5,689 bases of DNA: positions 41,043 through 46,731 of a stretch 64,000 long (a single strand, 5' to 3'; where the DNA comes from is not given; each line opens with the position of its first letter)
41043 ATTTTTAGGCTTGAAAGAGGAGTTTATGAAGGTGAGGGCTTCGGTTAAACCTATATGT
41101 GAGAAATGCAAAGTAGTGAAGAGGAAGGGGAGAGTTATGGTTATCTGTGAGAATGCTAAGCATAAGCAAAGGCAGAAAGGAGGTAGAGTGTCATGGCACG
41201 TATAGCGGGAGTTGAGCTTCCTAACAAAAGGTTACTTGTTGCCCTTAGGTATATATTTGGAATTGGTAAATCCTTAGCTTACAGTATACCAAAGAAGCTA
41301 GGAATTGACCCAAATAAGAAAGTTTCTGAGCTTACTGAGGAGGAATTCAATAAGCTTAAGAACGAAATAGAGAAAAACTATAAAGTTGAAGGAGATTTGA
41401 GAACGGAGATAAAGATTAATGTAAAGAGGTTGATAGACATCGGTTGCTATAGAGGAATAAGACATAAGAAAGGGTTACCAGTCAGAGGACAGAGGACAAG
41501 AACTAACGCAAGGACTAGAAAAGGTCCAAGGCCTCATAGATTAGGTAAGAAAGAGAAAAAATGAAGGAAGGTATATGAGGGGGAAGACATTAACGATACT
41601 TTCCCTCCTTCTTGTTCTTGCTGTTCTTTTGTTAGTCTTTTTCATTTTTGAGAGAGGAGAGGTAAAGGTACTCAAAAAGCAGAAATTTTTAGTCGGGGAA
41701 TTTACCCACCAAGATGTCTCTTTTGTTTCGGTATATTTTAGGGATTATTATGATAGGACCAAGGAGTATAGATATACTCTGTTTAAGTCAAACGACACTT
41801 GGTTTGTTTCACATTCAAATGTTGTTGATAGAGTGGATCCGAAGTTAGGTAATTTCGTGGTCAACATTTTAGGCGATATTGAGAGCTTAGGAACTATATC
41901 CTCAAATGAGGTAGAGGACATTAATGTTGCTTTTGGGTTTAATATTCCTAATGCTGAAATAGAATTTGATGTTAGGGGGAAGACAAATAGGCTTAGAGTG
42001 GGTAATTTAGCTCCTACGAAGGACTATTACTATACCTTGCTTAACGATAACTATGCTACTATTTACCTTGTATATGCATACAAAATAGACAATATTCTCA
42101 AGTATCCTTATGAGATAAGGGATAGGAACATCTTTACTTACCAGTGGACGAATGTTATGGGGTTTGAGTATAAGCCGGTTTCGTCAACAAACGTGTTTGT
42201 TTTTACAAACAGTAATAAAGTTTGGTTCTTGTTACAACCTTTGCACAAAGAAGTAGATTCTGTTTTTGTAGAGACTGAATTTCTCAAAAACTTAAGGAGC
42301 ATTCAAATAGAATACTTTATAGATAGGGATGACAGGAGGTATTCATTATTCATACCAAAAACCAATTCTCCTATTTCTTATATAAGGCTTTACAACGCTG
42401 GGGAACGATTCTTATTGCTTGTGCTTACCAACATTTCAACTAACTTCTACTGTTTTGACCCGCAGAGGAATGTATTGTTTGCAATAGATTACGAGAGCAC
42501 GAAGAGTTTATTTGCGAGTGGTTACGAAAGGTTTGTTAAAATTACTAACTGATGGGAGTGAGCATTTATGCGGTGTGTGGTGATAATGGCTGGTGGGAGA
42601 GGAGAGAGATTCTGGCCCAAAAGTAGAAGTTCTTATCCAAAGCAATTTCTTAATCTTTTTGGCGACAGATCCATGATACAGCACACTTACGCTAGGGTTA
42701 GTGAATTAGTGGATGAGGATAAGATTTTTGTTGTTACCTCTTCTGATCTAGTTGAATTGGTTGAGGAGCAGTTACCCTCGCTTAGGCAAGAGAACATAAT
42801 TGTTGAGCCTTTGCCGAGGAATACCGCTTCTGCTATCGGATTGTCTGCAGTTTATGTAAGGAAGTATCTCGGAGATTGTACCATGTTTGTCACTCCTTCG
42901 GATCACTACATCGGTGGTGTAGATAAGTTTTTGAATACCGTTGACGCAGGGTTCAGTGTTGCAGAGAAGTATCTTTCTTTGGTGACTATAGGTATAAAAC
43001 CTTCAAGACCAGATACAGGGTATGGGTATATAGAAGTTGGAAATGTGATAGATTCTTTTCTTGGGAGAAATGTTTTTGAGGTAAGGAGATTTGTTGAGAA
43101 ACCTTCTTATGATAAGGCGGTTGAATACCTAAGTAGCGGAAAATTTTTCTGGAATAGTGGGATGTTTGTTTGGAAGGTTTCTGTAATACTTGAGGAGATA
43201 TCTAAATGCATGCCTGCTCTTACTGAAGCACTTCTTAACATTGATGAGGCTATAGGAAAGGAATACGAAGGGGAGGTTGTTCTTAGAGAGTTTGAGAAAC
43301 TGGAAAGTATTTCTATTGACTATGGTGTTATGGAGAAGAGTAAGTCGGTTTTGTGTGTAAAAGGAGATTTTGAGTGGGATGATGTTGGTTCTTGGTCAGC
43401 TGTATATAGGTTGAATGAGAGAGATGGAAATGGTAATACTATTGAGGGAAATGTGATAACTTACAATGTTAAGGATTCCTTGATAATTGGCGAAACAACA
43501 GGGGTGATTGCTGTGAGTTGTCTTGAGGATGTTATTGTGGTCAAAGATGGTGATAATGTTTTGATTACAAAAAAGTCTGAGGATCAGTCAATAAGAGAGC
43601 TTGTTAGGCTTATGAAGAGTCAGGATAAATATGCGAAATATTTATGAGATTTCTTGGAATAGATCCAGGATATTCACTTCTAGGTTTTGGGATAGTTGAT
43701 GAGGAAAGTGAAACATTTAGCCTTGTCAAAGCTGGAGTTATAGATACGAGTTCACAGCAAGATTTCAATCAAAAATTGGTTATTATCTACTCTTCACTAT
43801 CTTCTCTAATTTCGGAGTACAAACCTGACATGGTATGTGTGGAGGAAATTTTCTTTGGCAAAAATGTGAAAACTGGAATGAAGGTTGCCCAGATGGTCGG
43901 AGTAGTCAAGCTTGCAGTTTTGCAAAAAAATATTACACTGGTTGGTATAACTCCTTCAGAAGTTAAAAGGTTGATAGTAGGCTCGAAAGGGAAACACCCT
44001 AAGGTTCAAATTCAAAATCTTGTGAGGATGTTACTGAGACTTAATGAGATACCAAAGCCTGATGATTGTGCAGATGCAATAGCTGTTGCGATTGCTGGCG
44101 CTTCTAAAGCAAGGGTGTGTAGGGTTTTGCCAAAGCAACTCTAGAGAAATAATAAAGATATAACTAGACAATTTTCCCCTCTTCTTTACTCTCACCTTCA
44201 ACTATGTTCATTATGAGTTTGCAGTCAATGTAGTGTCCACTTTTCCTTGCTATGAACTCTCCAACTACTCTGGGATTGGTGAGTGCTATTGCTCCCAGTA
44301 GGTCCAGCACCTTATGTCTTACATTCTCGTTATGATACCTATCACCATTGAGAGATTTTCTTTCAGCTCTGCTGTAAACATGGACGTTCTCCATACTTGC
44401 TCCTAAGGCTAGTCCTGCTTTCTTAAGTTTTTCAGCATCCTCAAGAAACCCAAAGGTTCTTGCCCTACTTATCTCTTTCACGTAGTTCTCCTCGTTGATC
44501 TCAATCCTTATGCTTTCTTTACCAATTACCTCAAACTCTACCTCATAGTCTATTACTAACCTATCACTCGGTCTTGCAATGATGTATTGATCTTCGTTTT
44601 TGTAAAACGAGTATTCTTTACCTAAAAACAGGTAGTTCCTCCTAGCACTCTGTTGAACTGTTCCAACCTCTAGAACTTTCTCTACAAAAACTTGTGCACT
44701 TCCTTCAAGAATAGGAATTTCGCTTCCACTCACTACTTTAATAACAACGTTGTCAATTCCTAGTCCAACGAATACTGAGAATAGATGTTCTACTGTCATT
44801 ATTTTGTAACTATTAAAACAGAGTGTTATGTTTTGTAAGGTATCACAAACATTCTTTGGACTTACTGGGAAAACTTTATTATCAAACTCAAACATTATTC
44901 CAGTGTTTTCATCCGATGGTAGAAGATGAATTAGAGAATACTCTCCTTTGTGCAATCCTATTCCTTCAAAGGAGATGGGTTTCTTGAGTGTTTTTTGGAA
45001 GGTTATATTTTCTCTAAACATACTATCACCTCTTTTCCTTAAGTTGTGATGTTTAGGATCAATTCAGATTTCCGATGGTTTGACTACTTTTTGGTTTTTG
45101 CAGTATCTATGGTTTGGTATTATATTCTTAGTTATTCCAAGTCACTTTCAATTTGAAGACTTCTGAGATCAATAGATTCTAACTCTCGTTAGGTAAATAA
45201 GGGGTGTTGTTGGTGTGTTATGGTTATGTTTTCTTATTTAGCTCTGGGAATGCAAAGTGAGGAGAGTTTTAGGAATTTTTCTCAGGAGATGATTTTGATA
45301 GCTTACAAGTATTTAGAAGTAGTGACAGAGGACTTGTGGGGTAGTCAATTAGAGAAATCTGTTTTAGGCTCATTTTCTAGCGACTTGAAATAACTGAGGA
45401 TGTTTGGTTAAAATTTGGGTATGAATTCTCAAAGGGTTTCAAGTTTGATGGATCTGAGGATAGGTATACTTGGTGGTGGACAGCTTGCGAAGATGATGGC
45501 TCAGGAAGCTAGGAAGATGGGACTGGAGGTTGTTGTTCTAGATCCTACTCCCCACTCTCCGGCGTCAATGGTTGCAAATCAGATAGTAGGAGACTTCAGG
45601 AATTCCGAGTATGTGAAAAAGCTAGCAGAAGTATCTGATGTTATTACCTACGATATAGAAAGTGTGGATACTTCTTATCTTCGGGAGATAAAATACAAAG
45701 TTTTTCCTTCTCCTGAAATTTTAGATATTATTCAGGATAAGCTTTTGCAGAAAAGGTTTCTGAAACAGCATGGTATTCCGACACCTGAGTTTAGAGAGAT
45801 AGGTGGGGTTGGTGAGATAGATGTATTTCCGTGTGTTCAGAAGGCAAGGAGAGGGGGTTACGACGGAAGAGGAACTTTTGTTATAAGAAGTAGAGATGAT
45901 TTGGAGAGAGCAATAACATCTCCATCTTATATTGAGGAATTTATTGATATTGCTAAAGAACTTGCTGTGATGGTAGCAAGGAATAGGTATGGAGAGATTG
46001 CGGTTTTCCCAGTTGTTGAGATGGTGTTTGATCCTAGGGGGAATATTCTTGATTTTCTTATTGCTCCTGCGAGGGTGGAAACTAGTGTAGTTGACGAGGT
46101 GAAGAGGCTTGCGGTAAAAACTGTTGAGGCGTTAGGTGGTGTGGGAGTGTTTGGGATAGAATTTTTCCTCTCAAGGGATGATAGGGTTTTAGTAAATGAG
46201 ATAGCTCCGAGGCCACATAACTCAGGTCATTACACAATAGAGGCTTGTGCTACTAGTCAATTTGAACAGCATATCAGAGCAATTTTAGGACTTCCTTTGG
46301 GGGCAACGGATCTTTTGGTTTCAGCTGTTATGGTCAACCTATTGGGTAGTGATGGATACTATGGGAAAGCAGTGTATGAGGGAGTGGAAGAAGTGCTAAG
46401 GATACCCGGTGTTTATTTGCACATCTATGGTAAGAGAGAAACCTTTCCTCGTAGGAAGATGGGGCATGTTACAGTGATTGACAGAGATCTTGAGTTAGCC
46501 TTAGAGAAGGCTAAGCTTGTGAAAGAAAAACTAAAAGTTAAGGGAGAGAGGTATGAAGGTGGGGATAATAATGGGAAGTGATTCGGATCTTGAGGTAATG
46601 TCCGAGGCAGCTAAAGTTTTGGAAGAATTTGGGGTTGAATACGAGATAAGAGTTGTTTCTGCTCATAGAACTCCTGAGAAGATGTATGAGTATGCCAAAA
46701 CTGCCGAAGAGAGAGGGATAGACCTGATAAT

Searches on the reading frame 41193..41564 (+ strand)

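Call 46: search_protein_families(library=pfam, proteins=[window:41193-41564:+])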
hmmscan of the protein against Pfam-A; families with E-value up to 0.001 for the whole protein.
window:41193-41564:+ (123 aa): 1 family
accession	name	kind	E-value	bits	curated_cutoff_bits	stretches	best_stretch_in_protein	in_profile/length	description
PF00416.27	Ribosomal_S13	-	2.2e-31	109.4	31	1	3-108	1-128/128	Ribosomal protein S13/S18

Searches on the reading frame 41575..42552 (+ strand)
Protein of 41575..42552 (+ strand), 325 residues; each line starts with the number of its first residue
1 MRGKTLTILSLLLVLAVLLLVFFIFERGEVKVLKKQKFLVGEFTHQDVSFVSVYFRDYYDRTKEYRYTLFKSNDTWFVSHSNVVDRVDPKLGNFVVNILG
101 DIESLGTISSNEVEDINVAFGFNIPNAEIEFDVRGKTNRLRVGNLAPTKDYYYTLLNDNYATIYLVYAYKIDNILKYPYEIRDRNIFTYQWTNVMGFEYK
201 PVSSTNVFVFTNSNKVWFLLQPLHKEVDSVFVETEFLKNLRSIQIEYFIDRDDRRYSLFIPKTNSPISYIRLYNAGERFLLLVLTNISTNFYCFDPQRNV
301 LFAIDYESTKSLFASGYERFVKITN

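Call 46: search_protein_families(library=pfam, proteins=[window:41575-42552:+])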
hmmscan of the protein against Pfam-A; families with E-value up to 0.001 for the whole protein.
window:41575-42552:+ (325 aa): 1 family
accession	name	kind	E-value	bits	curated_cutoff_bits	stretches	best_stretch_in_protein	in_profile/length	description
PF14238.11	DUF4340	-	4.3e-10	40.5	25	1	119-252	41-171/183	Domain of unknown function (DUF4340)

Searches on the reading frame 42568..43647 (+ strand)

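Call 46: search_protein_families(library=pfam, proteins=[window:42568-43647:+])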
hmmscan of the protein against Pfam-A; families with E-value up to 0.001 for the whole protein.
window:42568-43647:+ (359 aa): 4 families
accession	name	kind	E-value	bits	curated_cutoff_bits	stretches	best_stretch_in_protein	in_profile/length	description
PF00483.29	NTP_transferase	-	1.6e-43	149.5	21.2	1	5-286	3-242/245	Nucleotidyl transferase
PF12804.13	NTP_transf_3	-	7.9e-07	29.8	27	1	4-73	1-59/160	MobA-like NTP transferase domain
PF22640.1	ManC_GMP_beta-helix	-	1.2e-06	28.8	27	1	294-347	1-53/55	MannoseP isomerase/GMP-like beta-helix domain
PF01128.25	IspD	-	0.00042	20.6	27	0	3-94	2-87/221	2-C-methyl-D-erythritol 4-phosphate cytidylyltransferase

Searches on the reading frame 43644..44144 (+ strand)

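Call 46: search_protein_families(library=pfam, proteins=[window:43644-44144:+])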
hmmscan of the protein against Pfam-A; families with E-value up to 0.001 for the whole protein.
window:43644-44144:+ (166 aa): 1 family
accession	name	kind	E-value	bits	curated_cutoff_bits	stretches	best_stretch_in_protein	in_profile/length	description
PF02075.23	RuvC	-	5.1e-43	146.9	22.2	1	4-151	2-147/148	Crossover junction endodeoxyribonuclease RuvC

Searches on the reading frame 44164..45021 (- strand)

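Call 46: search_protein_families(library=pfam, proteins=[window:44164-45021:-])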
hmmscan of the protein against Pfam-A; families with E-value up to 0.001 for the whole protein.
window:44164-45021:- (285 aa): 1 family
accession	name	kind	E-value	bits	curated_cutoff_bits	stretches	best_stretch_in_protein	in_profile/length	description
PF03331.19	LpxC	-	4.8e-75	253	27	1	9-274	1-267/268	UDP-3-O-acyl N-acetylglycosamine deacetylase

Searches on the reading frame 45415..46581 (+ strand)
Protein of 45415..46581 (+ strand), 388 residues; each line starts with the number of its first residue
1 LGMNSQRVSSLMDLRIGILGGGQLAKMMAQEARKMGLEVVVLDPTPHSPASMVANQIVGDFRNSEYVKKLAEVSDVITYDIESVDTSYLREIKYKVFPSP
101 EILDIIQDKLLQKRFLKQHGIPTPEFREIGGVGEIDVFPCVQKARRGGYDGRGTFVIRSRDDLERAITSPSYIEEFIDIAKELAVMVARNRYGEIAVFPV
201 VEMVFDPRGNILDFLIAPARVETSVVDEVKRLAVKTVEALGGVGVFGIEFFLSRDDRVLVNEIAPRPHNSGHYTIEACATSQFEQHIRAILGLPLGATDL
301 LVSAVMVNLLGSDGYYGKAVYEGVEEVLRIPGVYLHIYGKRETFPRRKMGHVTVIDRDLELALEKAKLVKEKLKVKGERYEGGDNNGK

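Call 46: search_protein_families(library=pfam, proteins=[window:45415-46581:+])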
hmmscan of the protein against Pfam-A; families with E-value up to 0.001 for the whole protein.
window:45415-46581:+ (388 aa): 7 families
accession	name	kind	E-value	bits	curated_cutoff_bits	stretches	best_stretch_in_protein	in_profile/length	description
PF02222.28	ATP-grasp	-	2.4e-49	167.9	27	1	115-283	2-179/179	ATP-grasp domain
PF22660.2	RS_preATP-grasp-like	-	4.9e-27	94.6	27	1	15-107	3-98/98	Ribonucleotide synthetase preATP-grasp domain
PF17769.7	PurK_C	-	3.2e-19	68.8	22.6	1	304-364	1-55/56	Phosphoribosylaminoimidazole carboxylase C-terminal domain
PF02655.19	ATP-grasp_3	-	1e-07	32.6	23.2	1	106-268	1-158/160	ATP-grasp domain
PF07478.18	Dala_Dala_lig_C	-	4.3e-06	26.8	24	1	153-267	51-176/204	D-ala D-ala ligase C-terminus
PF21244.3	PurT_C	-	8.5e-06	25.6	26.7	1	318-371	14-66/68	PurT, C-terminal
PF02826.25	2-Hacid_dh_C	-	0.0001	22.2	25.1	1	6-79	29-97/178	D-isomer specific 2-hydroxyacid dehydrogenase, NAD binding domain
